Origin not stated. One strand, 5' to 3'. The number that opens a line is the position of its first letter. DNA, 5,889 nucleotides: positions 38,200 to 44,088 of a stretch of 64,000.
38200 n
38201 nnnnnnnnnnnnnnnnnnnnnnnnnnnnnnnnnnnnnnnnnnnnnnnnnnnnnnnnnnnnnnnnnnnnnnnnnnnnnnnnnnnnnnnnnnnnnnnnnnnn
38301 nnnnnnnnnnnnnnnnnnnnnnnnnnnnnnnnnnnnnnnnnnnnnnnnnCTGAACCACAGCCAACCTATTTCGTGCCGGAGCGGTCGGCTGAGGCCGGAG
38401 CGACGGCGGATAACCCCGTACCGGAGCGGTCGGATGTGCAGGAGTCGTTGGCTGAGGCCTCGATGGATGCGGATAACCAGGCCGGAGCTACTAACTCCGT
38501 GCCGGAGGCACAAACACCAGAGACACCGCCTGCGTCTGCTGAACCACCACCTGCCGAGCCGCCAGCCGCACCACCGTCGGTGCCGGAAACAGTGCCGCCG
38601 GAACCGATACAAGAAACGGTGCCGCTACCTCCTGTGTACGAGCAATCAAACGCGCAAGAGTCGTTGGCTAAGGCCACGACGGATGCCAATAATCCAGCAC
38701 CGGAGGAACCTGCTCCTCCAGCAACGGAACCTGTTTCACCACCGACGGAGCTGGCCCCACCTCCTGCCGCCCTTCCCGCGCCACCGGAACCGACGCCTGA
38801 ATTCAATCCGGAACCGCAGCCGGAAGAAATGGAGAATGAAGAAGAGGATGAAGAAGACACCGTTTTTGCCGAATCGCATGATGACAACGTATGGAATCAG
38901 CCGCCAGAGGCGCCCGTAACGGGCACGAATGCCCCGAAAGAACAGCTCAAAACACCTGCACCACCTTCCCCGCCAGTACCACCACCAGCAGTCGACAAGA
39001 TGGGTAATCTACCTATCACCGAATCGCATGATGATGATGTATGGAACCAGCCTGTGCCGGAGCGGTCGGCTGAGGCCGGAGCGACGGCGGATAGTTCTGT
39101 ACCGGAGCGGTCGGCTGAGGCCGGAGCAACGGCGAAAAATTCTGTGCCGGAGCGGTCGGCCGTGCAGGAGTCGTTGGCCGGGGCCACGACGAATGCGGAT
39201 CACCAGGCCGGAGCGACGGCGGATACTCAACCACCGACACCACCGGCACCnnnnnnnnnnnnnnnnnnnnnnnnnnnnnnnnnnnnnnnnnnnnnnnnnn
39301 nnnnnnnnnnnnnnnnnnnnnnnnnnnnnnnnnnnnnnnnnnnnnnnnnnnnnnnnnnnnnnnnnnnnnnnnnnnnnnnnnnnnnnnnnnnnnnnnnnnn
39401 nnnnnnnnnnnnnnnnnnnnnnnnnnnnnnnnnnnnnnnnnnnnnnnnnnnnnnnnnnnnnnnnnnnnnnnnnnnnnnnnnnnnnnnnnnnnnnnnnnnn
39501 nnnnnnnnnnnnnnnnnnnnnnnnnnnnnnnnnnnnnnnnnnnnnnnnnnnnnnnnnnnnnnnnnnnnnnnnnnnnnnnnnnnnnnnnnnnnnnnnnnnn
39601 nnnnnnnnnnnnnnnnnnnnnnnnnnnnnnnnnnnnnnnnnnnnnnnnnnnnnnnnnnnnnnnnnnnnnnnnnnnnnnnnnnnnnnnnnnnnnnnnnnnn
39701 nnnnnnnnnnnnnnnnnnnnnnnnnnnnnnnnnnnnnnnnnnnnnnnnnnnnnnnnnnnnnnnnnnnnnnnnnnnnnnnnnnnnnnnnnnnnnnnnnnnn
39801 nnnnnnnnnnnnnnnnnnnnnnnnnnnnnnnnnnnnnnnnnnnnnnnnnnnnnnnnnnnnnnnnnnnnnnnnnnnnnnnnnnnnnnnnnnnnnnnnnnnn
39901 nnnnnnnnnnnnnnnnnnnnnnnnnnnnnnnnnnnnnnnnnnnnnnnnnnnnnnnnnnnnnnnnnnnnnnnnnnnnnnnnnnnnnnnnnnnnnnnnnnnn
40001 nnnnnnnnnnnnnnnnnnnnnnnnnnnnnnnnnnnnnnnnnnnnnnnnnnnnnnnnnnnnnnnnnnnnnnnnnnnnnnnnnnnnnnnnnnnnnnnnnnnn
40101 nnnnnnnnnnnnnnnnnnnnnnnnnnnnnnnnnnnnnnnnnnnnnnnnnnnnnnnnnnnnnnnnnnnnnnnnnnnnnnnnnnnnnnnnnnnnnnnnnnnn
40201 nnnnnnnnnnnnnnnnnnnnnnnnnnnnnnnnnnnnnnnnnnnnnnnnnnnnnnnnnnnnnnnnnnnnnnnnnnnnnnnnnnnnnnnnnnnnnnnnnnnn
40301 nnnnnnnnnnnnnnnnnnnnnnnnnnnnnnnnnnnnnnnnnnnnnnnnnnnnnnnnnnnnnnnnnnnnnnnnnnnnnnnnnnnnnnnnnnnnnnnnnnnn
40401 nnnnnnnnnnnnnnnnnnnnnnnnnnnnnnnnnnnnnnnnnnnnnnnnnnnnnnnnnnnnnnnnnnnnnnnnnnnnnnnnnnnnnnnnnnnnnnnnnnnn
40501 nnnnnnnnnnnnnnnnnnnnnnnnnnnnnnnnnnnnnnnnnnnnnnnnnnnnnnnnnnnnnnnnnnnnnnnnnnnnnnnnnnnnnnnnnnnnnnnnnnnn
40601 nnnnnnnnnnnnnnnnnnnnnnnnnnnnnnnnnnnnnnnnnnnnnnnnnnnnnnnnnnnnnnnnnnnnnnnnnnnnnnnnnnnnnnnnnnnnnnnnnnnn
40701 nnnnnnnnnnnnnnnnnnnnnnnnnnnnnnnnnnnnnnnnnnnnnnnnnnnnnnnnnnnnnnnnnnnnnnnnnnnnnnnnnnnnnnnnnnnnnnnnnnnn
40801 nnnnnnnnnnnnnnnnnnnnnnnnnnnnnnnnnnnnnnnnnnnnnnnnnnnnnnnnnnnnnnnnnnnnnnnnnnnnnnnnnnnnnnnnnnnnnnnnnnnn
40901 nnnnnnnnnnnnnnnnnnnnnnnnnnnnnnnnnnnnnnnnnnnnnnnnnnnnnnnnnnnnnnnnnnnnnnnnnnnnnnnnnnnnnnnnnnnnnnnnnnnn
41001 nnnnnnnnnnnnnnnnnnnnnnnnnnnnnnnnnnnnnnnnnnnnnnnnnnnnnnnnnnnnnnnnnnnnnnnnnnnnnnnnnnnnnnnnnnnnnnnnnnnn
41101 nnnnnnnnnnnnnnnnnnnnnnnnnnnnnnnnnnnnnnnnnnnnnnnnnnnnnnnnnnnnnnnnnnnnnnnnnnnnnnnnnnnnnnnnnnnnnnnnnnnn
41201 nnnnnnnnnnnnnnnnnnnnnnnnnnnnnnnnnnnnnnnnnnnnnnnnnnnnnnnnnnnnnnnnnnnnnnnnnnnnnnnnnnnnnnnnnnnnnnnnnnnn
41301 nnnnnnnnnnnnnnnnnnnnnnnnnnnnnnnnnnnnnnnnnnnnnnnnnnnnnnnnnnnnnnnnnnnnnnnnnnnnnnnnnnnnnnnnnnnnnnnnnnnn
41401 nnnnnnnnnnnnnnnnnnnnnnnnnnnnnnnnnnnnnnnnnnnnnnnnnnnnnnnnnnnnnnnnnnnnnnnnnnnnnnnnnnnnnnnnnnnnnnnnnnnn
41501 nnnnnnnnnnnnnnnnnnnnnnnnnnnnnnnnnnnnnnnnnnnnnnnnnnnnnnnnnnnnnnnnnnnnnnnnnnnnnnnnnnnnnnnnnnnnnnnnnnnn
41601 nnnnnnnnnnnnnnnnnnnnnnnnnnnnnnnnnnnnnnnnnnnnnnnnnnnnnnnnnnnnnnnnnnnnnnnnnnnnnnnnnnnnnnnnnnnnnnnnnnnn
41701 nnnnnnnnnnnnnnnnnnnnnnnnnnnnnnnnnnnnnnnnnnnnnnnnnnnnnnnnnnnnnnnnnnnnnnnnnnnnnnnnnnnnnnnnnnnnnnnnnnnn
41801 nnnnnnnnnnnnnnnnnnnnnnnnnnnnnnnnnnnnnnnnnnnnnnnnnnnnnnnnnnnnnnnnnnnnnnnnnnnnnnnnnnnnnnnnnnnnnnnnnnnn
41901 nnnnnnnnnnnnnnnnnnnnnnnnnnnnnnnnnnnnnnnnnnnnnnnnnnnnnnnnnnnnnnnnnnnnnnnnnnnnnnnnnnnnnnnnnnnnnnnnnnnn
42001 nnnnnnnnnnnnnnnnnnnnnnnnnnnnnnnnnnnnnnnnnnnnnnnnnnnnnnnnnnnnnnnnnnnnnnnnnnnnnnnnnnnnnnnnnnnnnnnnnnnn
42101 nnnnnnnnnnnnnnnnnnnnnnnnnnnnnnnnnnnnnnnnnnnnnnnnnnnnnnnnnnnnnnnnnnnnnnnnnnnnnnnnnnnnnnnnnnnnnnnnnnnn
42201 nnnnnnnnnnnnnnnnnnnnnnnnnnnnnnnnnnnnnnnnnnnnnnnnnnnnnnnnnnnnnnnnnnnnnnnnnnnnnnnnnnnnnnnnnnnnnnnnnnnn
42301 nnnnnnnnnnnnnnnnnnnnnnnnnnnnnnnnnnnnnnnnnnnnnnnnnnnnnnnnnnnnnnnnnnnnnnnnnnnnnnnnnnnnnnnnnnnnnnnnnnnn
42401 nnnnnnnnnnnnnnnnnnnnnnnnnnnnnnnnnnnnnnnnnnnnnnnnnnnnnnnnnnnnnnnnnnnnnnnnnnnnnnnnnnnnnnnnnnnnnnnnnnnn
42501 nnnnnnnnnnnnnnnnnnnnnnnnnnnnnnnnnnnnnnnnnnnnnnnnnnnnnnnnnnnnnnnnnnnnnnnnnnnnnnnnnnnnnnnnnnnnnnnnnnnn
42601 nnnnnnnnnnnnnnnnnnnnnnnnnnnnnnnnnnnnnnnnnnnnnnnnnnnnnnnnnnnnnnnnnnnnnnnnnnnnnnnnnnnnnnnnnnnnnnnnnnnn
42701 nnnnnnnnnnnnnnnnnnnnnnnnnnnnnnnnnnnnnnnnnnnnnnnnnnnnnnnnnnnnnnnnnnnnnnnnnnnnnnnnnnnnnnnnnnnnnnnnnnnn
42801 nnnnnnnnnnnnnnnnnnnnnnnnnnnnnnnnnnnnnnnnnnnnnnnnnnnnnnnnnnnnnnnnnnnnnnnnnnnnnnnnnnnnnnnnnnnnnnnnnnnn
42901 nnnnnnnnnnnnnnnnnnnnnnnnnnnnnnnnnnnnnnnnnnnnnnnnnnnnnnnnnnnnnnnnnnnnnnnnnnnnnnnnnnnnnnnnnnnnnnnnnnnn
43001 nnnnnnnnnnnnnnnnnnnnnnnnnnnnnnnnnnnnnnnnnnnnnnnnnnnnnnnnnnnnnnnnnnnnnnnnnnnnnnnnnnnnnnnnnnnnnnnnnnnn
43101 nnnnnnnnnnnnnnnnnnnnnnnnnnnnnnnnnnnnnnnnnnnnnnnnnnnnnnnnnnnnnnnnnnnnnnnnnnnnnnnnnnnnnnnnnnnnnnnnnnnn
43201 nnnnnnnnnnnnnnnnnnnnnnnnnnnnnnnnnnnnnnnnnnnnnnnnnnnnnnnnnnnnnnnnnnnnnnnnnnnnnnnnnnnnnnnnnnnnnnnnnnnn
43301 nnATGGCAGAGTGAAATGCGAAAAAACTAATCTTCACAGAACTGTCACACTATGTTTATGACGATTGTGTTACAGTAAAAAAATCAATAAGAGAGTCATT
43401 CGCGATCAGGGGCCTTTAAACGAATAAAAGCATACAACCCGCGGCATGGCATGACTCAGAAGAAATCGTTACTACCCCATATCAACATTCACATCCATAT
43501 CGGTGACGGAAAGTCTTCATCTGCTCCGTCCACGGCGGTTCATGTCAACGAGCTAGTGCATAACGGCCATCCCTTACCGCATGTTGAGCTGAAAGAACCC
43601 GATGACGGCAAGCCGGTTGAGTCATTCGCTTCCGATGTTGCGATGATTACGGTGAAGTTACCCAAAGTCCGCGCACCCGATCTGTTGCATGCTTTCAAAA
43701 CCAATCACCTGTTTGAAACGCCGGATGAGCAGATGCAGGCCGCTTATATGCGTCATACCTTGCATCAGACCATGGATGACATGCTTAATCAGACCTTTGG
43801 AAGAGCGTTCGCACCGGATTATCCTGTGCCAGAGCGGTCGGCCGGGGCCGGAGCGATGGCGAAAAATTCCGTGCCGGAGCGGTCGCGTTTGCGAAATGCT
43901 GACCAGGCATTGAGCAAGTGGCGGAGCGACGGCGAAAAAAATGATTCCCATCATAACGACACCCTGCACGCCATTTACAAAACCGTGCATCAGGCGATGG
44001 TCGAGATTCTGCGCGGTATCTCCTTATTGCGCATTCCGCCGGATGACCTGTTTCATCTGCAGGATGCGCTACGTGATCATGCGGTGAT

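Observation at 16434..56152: RPE-like structured repeat family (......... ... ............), more than 20 units, all in the same orientation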

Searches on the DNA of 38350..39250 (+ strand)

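Call 58: build_rna_model(alignment_id=A7, structure=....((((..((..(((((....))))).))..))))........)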
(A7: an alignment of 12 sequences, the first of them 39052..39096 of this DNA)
Model R1 built from alignment A7 (12 sequences, 45 columns); structure: as given.
model positions 45; base pairs 11; branch points 0; effective number of sequences 10.47; information 1.223 bits per position. Calibrated on 0.2 Mb of random sequence (short: E-values are rough).
structure used (alignment columns):
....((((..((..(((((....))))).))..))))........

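Call 60: search_with_rna_model(model_id=R1, source=window, filters=off, max_evalue=10)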
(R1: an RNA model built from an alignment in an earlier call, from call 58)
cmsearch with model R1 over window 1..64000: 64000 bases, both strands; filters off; matches with E-value up to 10: 43.
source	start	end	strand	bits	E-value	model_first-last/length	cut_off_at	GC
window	34793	34837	+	69.5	5.8e-16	1-45/45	no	0.69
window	52665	52709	+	69.1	7.2e-16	1-45/45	no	0.71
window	35106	35150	+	68.1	1.3e-15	1-45/45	no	0.69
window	39052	39096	+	67.9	1.5e-15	1-45/45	no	0.71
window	43824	43868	+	67.6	1.8e-15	1-45/45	no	0.67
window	38371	38415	+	66.3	4.1e-15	1-45/45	no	0.73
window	39097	39141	+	64.9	9.3e-15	1-45/45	no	0.62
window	55931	55975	+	57.2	1e-12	1-45/45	no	0.6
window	34838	34882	+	56.5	1.6e-12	1-45/45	no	0.73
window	56000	56044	+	41.5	1.4e-08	1-45/45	no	0.49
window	56088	56132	+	30.6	1e-05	1-45/45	no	0.49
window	35169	35213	+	29.4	2.2e-05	1-45/45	no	0.58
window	39142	39198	+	27.7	5.8e-05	1-45/45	no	0.74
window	30639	30683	+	25.7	0.0002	1-45/45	no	0.58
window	11060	11118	+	24.8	0.00035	7-35/45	no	0.66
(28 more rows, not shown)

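Call 63: search_with_rna_model(model_id=R1, sources=[L001, L002, L011, L018, L019, L021, L022], filters=off, max_evalue=1)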
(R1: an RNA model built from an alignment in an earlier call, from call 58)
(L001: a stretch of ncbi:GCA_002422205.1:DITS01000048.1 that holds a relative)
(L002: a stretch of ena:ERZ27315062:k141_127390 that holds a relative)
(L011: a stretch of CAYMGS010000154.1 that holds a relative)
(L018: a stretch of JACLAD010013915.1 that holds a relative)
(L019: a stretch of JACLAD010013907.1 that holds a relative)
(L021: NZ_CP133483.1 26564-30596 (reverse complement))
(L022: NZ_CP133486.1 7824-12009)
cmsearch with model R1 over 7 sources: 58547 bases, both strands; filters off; matches with E-value up to 1: 4.
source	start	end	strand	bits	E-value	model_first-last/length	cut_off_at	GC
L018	940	984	+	57.5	7.6e-13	1-45/45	no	0.73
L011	2115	2159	+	57.3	8.6e-13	1-45/45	no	0.62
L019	4105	4149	+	56.3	1.6e-12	1-45/45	no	0.67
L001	6473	6518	-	12.4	0.57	1-45/45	no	0.46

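Call 72: search_rna_families(source=window, start=38350, end=39250, threshold=evalue, max_evalue=1)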
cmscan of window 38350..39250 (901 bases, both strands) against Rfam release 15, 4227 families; matches with E-value up to 1: 1.
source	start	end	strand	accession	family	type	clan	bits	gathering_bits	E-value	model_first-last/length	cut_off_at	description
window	39026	39075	+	RF01152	sR1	Gene; snRNA; snoRNA; CD-box;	-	15.2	45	0.28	1-57/57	no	Small nucleolar RNA sR1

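Call 91: search_dna_similar(query=window:39052-39228:+, collection=plasmids, mode=distant, max_evalue=0.01, max_rows=15)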
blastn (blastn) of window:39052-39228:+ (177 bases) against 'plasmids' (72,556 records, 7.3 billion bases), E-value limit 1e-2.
No match.

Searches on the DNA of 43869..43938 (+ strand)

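Call 59: build_rna_model(alignment_id=A4, structure=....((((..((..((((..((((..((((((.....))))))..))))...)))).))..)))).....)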
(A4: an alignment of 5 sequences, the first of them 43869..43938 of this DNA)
Model R2 built from alignment A4 (5 sequences, 70 columns); structure: as given.
model positions 70; base pairs 20; branch points 0; effective number of sequences 2.39; information 0.804 bits per position. Calibrated on 0.2 Mb of random sequence (short: E-values are rough).
structure used (alignment columns):
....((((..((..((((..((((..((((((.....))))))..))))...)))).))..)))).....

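Call 61: search_with_rna_model(model_id=R2, source=window, filters=off, max_evalue=10)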
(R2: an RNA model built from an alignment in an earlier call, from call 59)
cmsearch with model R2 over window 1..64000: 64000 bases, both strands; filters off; matches with E-value up to 10: 43.
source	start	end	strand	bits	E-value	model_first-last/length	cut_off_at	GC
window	43869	43938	+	96.6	4.3e-29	1-70/70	no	0.63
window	17379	17448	+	89.8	7.4e-27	1-70/70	no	0.56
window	17449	17518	+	88.2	2.5e-26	1-70/70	no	0.44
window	17602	17671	+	86.3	1.1e-25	1-70/70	no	0.56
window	16426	16495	+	73.5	1.7e-21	1-70/70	no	0.54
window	39052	39093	+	38.9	4.1e-10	1-70/70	no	0.74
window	52665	52706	+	38.5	5.6e-10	1-70/70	no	0.76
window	56000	56041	+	38.2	6.8e-10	1-70/70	no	0.52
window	38371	38412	+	37.7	1e-09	1-70/70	no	0.74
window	43824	43865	+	37.3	1.3e-09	1-70/70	no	0.71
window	34793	34834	+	35.6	5.1e-09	1-70/70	no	0.71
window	35106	35147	+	35.2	6.6e-09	1-70/70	no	0.69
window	39142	39225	+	34.2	1.5e-08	1-70/70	no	0.71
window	11054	11125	+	33.4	2.6e-08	1-70/70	no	0.67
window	39097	39138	+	32.5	5.3e-08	1-70/70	no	0.67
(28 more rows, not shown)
